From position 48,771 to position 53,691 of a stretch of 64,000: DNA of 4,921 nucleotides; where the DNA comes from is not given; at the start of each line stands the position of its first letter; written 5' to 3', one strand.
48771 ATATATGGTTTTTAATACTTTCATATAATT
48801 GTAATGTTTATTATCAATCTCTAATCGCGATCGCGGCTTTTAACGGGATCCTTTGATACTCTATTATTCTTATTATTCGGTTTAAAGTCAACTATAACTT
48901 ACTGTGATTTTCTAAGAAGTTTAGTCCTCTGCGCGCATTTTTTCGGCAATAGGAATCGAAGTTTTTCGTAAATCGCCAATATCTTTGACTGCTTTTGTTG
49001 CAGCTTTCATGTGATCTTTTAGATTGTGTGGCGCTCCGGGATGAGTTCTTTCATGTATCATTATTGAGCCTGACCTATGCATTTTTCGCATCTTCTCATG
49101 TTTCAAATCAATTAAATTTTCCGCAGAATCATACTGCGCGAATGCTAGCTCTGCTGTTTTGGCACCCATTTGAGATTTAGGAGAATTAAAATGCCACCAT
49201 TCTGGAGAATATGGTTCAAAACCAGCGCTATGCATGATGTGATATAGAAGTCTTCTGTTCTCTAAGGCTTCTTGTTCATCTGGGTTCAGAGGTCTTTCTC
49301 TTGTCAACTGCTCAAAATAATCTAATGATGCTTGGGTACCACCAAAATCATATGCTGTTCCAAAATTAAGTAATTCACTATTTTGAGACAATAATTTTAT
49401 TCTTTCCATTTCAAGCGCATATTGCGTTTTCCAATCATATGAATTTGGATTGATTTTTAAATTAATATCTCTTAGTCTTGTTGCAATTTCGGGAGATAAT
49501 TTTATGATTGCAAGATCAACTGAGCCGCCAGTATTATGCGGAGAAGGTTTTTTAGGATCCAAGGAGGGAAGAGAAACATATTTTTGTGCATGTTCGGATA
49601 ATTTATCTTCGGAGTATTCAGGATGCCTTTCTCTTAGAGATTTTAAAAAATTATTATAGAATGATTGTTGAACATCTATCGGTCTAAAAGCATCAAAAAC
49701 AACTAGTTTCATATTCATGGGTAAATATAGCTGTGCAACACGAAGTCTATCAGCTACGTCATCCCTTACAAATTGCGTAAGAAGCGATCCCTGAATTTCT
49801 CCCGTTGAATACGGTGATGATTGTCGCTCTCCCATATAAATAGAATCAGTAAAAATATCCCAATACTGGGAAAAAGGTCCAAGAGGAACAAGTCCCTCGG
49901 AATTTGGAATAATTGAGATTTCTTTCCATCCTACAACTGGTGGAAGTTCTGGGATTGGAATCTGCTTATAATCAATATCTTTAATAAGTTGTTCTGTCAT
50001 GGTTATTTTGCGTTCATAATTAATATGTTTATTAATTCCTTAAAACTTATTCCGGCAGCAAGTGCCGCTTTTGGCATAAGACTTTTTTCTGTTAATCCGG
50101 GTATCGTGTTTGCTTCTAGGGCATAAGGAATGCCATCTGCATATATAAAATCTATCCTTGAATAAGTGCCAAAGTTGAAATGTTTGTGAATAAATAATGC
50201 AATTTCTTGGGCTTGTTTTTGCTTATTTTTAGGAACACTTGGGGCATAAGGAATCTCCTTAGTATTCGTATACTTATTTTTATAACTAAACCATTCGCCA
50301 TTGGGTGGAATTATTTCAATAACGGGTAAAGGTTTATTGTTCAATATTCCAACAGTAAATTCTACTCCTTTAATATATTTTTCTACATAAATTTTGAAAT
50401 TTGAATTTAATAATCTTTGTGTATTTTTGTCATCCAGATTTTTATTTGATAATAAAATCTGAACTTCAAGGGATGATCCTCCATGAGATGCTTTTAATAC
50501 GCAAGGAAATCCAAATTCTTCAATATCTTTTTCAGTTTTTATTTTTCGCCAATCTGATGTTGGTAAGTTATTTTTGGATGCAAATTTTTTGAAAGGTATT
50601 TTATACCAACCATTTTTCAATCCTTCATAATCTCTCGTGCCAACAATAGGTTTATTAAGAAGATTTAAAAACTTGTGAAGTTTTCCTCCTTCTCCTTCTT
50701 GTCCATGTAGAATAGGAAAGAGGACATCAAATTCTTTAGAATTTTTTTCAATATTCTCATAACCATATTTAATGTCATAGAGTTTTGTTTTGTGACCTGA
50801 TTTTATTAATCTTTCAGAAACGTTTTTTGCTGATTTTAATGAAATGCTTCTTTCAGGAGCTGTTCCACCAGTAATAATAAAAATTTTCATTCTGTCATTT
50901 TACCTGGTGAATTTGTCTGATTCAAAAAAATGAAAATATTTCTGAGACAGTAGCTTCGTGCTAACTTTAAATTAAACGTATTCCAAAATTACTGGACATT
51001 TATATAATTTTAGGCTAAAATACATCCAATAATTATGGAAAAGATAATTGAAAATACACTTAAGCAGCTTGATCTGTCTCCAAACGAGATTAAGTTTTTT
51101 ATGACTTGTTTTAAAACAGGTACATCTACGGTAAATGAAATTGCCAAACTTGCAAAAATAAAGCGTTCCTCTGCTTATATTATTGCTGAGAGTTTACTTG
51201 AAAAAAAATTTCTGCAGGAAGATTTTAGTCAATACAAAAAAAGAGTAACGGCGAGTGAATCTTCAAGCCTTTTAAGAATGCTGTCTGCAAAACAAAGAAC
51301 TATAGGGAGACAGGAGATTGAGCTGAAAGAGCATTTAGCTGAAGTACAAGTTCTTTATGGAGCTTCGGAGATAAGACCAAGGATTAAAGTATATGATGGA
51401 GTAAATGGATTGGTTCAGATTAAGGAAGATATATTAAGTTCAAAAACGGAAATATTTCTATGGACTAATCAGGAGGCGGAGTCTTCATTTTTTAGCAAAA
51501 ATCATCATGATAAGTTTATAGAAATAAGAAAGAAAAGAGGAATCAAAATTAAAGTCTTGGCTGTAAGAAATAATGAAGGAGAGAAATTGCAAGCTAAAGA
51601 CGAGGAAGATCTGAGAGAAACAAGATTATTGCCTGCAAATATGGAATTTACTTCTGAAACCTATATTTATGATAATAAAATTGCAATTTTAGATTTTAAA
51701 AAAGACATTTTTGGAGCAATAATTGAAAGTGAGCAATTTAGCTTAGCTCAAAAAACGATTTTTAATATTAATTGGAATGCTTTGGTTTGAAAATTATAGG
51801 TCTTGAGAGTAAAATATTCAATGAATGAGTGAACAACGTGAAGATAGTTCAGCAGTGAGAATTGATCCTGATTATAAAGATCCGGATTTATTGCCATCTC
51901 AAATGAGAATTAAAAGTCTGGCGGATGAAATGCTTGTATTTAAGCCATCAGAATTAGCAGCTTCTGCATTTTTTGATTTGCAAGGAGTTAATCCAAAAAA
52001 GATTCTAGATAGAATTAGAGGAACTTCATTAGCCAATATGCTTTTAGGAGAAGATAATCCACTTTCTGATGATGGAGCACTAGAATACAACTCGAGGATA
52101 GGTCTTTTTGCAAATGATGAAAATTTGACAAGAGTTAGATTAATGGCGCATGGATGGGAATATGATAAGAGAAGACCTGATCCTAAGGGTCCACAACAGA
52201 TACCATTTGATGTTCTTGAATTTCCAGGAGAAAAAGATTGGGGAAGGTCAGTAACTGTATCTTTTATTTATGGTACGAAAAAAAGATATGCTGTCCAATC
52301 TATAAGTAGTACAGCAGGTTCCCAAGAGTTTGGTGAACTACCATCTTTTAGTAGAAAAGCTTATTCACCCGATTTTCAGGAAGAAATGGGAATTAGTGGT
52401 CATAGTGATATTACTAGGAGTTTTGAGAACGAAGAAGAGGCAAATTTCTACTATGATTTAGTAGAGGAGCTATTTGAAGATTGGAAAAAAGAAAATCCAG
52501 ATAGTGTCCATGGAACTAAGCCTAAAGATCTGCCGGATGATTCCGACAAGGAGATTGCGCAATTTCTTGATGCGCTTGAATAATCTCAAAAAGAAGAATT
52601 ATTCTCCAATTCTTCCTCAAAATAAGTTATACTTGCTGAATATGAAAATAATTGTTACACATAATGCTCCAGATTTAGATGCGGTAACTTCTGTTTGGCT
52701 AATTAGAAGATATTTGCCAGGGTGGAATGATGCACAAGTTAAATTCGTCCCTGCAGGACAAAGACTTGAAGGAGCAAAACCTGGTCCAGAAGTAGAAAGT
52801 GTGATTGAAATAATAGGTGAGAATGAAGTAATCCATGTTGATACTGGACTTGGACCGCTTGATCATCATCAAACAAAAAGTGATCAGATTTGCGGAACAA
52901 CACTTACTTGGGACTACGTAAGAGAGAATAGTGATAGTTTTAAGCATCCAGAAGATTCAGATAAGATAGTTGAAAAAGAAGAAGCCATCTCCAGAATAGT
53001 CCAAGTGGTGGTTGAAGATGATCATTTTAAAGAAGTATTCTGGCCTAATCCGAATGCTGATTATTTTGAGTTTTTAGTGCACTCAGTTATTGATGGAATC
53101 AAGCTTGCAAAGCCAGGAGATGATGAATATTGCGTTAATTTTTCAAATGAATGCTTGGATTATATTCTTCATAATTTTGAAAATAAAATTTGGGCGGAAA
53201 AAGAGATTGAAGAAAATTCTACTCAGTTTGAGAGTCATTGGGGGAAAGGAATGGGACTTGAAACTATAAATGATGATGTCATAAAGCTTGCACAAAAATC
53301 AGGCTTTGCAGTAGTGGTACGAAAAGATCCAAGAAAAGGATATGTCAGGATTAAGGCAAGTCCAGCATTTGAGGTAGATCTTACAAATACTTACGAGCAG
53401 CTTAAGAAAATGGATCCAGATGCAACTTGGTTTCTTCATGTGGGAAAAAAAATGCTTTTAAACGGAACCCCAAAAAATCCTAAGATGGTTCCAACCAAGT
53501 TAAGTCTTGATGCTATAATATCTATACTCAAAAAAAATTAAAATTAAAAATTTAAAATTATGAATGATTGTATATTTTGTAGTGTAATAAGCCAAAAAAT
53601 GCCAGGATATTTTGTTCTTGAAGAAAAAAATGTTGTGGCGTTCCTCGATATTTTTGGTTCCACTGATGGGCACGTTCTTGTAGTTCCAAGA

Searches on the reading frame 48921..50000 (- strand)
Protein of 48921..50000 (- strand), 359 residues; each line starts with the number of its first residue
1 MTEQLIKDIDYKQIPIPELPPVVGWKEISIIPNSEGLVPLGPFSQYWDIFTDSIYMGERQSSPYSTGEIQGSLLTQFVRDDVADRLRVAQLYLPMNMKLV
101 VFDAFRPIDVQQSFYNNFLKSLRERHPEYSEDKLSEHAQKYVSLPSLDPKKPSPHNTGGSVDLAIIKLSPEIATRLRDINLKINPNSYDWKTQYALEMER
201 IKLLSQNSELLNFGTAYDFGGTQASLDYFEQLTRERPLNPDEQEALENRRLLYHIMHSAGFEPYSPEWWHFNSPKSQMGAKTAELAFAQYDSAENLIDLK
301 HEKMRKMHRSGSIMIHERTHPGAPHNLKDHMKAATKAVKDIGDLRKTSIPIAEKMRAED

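Call 72: search_protein_families(library=pfam, proteins=[window:48921-50000:-], max_evalue=0.001)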
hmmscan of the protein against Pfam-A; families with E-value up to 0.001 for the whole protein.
window:48921-50000:- (359 aa): 1 family
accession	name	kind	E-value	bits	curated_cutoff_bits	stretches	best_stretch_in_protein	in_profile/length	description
PF01427.22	Peptidase_M15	-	2.2e-15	57.4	27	1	241-278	150-189/199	D-ala-D-ala dipeptidase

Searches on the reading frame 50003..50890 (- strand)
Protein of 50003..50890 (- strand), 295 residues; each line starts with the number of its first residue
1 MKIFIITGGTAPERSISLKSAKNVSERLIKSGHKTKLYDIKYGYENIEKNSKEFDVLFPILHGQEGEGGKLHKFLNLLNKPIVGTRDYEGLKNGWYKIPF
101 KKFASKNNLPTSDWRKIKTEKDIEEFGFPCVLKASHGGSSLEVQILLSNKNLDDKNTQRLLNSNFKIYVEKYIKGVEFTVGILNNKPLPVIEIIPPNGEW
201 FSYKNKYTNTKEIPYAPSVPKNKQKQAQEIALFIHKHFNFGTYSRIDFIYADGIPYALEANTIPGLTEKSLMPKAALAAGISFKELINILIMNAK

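Call 73: search_protein_families(library=pfam, proteins=[window:50003-50890:-], max_evalue=0.001)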
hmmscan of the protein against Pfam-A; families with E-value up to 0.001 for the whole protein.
window:50003-50890:- (295 aa): 3 families
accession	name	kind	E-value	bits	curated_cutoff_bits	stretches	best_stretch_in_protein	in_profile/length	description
PF07478.18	Dala_Dala_lig_C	-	3.9e-34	118.4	24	1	112-291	18-203/204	D-ala D-ala ligase C-terminus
PF01820.27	Dala_Dala_lig_N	-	7.3e-15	56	34.6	2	46-84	82-120/121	D-ala D-ala ligase N-terminus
PF02222.28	ATP-grasp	-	9.1e-06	25.9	27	1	103-239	2-138/179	ATP-grasp domain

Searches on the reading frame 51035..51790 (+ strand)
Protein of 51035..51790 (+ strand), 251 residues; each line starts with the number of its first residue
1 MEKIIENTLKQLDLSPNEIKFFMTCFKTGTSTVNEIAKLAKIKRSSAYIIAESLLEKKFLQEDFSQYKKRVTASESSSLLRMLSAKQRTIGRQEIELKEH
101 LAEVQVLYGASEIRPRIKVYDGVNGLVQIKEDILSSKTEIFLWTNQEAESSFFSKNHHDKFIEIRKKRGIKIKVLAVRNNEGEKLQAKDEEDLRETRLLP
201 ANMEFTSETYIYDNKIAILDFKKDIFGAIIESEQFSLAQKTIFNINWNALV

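Call 73: search_protein_families(library=pfam, proteins=[window:51035-51790:+], max_evalue=0.001)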
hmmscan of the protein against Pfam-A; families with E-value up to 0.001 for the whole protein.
window:51035-51790:+ (251 aa): 1 family
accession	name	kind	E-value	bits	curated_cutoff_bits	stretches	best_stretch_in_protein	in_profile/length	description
PF01978.25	TrmB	-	9.2e-09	35.5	25.6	1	9-67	1-59/68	Sugar-specific transcriptional regulator TrmB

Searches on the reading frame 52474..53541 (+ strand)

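Call 73: search_protein_families(library=pfam, proteins=[window:52474-53541:+], max_evalue=0.001)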
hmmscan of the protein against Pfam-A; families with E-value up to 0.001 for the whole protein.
window:52474-53541:+ (355 aa): 1 family
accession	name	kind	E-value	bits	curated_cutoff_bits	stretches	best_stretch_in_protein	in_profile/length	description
PF01368.27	DHH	-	0.00024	21.8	28.1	0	59-126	3-50/125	DHH family, N-terminal domain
